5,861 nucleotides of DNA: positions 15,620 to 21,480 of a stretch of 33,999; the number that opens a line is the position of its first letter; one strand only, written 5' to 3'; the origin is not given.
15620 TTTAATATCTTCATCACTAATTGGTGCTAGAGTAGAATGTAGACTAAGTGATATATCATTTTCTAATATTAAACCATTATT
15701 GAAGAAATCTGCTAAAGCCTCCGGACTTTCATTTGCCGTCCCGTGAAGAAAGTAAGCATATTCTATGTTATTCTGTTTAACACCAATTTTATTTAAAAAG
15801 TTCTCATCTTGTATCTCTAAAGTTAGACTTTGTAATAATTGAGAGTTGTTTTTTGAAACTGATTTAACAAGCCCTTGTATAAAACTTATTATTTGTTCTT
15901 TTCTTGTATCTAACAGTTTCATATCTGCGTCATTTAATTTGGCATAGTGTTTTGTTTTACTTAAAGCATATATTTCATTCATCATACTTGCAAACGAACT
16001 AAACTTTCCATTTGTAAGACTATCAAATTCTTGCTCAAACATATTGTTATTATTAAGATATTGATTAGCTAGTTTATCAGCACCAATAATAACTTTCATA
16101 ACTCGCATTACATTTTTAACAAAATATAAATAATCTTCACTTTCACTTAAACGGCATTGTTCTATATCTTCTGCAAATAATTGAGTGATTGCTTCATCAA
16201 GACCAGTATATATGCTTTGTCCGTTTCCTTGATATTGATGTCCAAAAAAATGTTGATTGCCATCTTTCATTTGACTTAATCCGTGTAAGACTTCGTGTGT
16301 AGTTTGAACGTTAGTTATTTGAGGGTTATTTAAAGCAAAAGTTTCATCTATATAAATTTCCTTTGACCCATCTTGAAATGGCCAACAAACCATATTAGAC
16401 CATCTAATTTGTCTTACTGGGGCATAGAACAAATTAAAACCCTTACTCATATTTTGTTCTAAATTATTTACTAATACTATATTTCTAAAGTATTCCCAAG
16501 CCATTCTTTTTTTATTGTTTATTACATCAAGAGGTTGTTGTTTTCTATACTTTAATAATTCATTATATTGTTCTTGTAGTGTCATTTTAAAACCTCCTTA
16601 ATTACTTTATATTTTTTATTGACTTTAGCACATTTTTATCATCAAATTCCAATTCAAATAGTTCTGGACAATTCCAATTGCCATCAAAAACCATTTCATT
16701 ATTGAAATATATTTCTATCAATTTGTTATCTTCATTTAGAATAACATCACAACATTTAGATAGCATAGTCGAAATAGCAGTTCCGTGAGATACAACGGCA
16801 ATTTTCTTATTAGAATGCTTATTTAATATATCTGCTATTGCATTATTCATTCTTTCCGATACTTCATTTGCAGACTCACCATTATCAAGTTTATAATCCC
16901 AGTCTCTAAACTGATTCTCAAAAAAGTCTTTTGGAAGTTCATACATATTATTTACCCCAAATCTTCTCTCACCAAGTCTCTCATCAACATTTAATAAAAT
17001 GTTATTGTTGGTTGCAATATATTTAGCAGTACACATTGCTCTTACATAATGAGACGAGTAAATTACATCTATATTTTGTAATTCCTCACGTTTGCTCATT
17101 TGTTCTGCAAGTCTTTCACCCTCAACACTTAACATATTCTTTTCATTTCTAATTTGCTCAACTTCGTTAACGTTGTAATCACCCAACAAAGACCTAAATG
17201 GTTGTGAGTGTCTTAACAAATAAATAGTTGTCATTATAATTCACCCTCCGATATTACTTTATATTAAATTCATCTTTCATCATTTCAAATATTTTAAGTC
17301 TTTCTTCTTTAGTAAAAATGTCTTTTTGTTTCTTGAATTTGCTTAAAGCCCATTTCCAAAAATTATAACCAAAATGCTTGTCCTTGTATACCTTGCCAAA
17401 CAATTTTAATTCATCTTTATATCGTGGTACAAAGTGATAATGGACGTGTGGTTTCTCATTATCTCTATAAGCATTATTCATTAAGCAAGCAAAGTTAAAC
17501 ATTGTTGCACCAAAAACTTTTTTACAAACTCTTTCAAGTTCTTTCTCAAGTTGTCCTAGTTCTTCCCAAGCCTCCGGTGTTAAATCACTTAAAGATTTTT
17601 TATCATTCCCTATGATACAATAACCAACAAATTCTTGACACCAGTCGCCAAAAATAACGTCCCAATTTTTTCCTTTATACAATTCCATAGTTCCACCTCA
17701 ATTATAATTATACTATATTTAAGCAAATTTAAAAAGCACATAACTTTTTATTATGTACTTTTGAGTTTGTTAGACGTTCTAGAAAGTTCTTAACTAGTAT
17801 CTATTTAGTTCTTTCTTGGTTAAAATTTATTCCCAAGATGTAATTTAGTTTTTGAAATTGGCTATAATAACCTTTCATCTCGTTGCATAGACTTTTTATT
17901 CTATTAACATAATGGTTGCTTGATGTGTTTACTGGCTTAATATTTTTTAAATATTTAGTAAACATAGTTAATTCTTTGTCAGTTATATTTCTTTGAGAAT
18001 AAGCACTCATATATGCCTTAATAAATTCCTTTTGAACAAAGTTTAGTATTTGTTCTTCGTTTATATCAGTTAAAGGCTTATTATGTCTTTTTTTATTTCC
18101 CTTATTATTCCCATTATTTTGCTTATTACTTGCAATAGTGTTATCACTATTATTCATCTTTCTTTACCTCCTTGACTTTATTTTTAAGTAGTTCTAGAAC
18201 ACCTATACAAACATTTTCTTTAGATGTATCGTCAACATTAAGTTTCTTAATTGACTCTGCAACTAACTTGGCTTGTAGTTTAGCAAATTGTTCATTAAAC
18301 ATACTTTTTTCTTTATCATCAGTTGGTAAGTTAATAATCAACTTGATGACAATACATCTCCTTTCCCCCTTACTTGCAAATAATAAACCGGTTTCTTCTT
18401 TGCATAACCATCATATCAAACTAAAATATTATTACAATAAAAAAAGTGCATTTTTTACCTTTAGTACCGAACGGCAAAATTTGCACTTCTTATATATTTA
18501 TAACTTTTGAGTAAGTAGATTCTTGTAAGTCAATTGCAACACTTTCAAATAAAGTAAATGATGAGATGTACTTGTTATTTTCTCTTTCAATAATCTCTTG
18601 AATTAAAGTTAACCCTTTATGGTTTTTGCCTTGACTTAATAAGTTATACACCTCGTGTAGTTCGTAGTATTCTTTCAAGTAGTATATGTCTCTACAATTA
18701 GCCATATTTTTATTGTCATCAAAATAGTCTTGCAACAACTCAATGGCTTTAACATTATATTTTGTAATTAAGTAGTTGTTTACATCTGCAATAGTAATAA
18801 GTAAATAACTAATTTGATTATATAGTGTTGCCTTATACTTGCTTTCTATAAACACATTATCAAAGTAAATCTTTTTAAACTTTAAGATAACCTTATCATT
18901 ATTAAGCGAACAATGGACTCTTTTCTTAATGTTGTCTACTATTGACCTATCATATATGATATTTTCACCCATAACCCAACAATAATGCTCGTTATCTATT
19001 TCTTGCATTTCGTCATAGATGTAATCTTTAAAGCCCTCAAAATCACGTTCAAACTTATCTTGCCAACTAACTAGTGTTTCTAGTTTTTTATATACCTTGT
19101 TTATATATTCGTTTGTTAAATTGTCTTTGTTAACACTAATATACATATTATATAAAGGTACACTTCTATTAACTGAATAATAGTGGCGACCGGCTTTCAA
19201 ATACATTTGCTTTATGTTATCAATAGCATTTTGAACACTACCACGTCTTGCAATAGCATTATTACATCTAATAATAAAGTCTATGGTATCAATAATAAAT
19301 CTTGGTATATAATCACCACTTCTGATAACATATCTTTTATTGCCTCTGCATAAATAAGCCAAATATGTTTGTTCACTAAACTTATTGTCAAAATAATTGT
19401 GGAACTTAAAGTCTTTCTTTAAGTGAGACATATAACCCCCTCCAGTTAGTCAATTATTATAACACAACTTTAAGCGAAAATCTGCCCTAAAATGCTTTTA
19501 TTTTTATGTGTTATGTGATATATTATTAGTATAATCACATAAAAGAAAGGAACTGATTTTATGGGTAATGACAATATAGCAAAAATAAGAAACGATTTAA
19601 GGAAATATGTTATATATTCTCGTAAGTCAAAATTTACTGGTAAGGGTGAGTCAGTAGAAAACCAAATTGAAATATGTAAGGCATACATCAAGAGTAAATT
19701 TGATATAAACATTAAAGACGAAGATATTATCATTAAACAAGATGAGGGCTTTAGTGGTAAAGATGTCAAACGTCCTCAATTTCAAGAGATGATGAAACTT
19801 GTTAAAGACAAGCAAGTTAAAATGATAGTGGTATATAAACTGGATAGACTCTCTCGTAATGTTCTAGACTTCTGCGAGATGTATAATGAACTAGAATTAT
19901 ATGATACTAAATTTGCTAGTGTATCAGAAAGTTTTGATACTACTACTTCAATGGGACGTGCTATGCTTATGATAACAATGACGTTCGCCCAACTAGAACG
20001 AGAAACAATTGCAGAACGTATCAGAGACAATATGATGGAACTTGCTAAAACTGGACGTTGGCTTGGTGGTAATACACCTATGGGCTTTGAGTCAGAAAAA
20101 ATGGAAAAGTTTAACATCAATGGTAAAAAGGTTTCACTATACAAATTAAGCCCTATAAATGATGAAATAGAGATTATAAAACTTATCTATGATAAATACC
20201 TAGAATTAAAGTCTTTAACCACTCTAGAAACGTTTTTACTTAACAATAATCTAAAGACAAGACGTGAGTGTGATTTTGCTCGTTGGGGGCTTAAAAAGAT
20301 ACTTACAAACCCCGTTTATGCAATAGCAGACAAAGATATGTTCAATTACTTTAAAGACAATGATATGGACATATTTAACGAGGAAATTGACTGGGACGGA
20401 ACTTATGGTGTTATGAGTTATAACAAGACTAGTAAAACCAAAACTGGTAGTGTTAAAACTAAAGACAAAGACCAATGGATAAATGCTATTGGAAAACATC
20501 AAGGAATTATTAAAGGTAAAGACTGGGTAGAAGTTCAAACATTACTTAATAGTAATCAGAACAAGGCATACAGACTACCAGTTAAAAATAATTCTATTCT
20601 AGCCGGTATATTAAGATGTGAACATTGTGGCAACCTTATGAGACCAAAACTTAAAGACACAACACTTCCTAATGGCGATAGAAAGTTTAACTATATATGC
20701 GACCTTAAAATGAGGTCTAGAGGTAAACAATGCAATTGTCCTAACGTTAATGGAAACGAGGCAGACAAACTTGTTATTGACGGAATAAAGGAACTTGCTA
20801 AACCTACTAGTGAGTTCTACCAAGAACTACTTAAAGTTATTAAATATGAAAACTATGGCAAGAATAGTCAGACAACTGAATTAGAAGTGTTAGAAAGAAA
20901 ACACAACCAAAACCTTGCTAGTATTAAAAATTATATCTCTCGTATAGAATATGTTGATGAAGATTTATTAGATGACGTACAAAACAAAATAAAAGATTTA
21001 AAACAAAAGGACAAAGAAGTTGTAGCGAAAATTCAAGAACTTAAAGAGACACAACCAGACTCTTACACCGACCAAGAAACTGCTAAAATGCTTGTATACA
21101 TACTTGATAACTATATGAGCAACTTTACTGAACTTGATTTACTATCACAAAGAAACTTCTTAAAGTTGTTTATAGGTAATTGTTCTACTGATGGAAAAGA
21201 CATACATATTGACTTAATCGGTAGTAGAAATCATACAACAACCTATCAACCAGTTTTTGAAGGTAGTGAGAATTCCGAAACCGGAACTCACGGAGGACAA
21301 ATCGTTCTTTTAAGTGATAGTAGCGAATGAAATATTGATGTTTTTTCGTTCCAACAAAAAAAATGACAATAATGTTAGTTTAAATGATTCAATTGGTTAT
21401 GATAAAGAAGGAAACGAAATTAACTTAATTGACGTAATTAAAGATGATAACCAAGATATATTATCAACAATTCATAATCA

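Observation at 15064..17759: Terminator-bounded cargo operon HIT protein - histidine phosphatase - HExxH/unknown-domain protein: candidate undescribed conflict or defence module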

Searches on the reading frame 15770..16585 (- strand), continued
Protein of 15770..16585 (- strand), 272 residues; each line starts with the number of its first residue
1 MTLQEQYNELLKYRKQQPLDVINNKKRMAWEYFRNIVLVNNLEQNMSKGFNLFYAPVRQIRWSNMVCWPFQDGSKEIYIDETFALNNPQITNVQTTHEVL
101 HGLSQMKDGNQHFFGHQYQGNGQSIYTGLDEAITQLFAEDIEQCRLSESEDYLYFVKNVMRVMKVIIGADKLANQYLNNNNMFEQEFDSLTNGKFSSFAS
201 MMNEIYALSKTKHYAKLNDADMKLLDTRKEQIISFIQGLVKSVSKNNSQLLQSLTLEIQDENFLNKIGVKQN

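Call 69: search_protein_families(library=pfam, proteins=[L045:6001-7977:+, L045:5545-5991:+, L039:2957-4345:+, L039:2371-2868:+, L039:5164-7097:+, L020:3490-4002:+, L026:10835-12181:-, L014:9447-9968:+], max_evalue=0.01)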
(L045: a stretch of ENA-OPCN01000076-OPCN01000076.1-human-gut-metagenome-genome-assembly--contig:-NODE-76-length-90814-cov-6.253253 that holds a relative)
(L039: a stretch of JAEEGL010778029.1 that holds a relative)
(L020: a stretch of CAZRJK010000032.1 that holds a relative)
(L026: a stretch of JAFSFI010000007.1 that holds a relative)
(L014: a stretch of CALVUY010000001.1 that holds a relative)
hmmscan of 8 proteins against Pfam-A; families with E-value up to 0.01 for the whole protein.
L045:6001-7977:+ (658 aa): 0 families

L045:5545-5991:+ (148 aa): 0 families

L039:2957-4345:+ (462 aa): 0 families

L039:2371-2868:+ (165 aa): 0 families

L039:5164-7097:+ (644 aa): 1 family
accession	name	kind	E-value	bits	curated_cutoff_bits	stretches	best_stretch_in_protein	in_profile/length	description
PF09479.16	Flg_new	-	1e-08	35.6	27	1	462-515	3-53/65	Listeria-Bacteroides repeat domain (List_Bact_rpt)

L020:3490-4002:+ (170 aa): 0 families

L026:10835-12181:- (448 aa): 4 families
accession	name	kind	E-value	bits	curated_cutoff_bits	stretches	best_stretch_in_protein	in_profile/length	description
PF01943.22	Polysacc_synt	-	9.3e-36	124.1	28.2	1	27-315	4-273/274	Polysaccharide biosynthesis protein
PF13440.11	Polysacc_synt_3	-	3.9e-09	36.6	23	1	48-358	1-284/293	Polysaccharide biosynthesis protein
PF01554.23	MatE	-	2.3e-08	34.4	24.9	1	289-409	33-157/161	MatE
PF03023.19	MurJ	-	0.0045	16.1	27.4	1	91-440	49-396/451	Lipid II flippase MurJ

L014:9447-9968:+ (173 aa): 5 families
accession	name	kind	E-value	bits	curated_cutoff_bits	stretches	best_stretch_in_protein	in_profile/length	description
PF13673.13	Acetyltransf_10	-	1.2e-13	51.5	23.6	1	33-149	2-107/128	Acetyltransferase (GNAT) domain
PF00583.31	Acetyltransf_1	-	3.4e-12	47.1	20.7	1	52-149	22-116/116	Acetyltransferase (GNAT) family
PF13508.13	Acetyltransf_7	-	1.1e-10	42.1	27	1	61-149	3-82/84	Acetyltransferase (GNAT) domain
PF13527.13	Acetyltransf_9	-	0.00011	22.6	25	1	52-151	32-126/127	Acetyltransferase (GNAT) domain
PF13420.13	Acetyltransf_4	-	0.00081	19.9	24.3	1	37-158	21-143/155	Acetyltransferase (GNAT) domain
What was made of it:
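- GNAT in the phosphatase position (L014, call 69).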

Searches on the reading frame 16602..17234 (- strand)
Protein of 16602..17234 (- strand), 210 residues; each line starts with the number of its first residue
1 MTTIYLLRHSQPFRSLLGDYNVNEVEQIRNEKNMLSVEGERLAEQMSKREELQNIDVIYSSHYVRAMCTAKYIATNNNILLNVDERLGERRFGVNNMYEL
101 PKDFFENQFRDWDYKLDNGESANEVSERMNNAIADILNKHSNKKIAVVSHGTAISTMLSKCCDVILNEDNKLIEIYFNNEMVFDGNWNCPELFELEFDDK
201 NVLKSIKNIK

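Call 4: search_protein_families(library=pfam, proteins=[window:16602-17234:-], max_evalue=1)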
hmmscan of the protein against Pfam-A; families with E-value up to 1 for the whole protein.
window:16602-17234:- (210 aa): 4 families
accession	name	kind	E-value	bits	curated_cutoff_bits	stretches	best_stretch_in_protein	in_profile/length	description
PF00300.27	His_Phos_1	-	3.9e-26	92.4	21.7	1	4-164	1-161/194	Histidine phosphatase superfamily (branch 1)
PF03433.18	EspA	-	0.043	14.1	23.4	1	95-144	38-87/180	EspA-like secreted protein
PF14606.12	Lipase_GDSL_3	-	0.066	13.9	27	1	120-178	71-129/178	GDSL-like Lipase/Acylhydrolase family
PF13292.11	DXP_synthase_N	-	0.089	12.5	21.2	1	116-184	108-176/274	1-deoxy-D-xylulose-5-phosphate synthase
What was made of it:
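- On Histidine phosphatase superfamily, branch 1 (210-aa protein): Pfam E = 3.9e-26 (call 4).
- Checked: Pfam His_Phos_1: E = 3.9e-26 (call 4).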

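Call 6: search_protein_families(library=ncbifam, proteins=[window:16602-17234:-], max_evalue=1)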
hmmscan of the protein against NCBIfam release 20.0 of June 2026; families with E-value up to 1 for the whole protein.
window:16602-17234:- (210 aa): 13 families
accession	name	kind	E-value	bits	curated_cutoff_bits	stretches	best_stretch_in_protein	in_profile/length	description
NF045917.1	PhserinePhPspA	equivalog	1.4e-18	67.4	350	1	34-166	27-166/211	phosphoserine phosphatase PspA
TIGR03162.1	ribazole_cobC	equivalog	4e-17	62.2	162.9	1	4-164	1-158/176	alpha-ribazole phosphatase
NF038349.1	dPGM_arch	equivalog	4.9e-15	55.9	225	1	19-164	10-151/194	2,3-diphosphoglycerate-dependent phosphoglycerate mutase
NF002901.0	PRK03482.1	equivalog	8.2e-14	51.7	261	1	1-161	1-161/215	2,3-diphosphoglycerate-dependent phosphoglycerate mutase GpmB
NF005567.0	PRK07238.1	equivalog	1.2e-12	47.9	326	1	2-161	178-337/378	bifunctional RNase H/acid phosphatase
NF009994.0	PRK13463.1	equivalog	4.2e-09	36.5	277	1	2-159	3-160/203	phosphoserine phosphatase 1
NF011580.0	PRK15004.1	equivalog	1.6e-08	34.8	250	1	34-161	26-160/203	adenosylcobalamin/alpha-ribazole phosphatase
TIGR03848.1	MSMEG_4193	subfamily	5.8e-08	32.4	203.85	1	33-164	25-166/204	MSMEG_4193 family putative phosphomutase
NF009993.0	PRK13462.1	equivalog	4e-07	29.9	226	1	40-171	40-168/203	acid phosphatase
NF010717.0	PRK14119.1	equivalog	6.4e-05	22.6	378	1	40-149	33-149/228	2,3-diphosphoglycerate-dependent phosphoglycerate mutase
TIGR00249.1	sixA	equivalog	0.00056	19.8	74.5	1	30-76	18-66/154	phosphohistidine phosphatase SixA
NF002217.0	PRK01112.1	equivalog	0.00075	18.9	320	1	35-76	28-69/228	2,3-bisphosphoglycerate-dependent phosphoglycerate mutase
NF010718.0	PRK14120.1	equivalog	0.017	14.4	366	1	50-115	49-119/249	phosphoglyceromutase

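Call 7: search_protein_families(library=padloc, proteins=[window:16602-17234:-], max_evalue=1)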
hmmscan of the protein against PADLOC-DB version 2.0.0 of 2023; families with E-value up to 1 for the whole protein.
window:16602-17234:- (210 aa): 1 family
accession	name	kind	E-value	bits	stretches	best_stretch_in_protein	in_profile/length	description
PDLC01869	CARF3--CARF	-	0.0023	15.6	1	123-185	70-130/266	-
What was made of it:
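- On Known anti-phage defence systems (PADLOC-DB v2): One weak, irrelevant hit for the phosphatase, E = 0.0023 (call 7).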

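Call 51: search_protein_families(library=phrogs, proteins=[window:16602-17234:-], max_evalue=0.001)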
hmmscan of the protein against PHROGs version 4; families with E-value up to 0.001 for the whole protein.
window:16602-17234:- (210 aa): 1 family
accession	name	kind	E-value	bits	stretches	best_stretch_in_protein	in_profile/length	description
phrog_12933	-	unknown function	4.1e-24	86.7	1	2-164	2-164/197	-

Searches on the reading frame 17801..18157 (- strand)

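Call 13: search_protein_families(library=pfam, proteins=[window:17801-18157:-], max_evalue=0.01)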
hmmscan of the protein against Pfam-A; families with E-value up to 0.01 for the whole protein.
window:17801-18157:- (118 aa): 1 family
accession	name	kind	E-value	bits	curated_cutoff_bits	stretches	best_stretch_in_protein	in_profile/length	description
PF11030.13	Nucleocapsid-N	-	0.0084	16.5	19.6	1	4-63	68-126/167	Nucleocapsid protein N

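Call 51: search_protein_families(library=phrogs, proteins=[window:17801-18157:-], max_evalue=0.001)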
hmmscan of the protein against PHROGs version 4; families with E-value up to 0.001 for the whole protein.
window:17801-18157:- (118 aa): 0 families

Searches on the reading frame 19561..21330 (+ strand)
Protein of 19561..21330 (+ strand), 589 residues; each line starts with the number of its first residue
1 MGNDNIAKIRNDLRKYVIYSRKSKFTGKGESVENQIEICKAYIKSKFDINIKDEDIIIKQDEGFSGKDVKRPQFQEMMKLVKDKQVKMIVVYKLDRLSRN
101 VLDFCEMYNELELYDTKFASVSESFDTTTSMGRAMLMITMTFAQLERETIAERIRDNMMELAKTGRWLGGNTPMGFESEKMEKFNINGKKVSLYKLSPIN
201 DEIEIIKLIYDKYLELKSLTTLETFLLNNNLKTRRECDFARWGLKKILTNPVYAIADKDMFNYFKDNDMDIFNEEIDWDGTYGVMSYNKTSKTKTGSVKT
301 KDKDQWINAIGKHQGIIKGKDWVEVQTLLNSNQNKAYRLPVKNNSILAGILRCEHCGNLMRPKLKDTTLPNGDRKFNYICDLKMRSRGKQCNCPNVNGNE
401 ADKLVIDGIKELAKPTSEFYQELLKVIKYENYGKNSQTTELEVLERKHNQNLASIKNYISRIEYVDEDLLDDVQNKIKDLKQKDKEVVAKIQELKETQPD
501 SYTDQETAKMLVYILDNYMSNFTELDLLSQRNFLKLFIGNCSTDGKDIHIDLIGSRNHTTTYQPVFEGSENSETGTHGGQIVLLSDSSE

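Call 13: search_protein_families(library=pfam, proteins=[window:19561-21330:+], max_evalue=0.01)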
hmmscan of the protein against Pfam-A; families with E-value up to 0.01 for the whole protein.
window:19561-21330:+ (589 aa): 3 families
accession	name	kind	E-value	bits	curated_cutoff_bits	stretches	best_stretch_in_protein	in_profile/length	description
PF00239.26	Resolvase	-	6.4e-34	117.6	23.3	1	17-167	2-145/145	Resolvase, N terminal domain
PF07508.19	Recombinase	-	4.1e-14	53.1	21.1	1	200-331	1-101/102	Recombinase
PF13408.12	Zn_ribbon_recom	-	7.3e-09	36.3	25.3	1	346-409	1-57/58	Recombinase zinc beta ribbon domain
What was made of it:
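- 19561..21330 (+): Large serine recombinase of the island that carries the operon. Pfam Resolvase, Recombinase and Zn_ribbon_recom (call 13).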
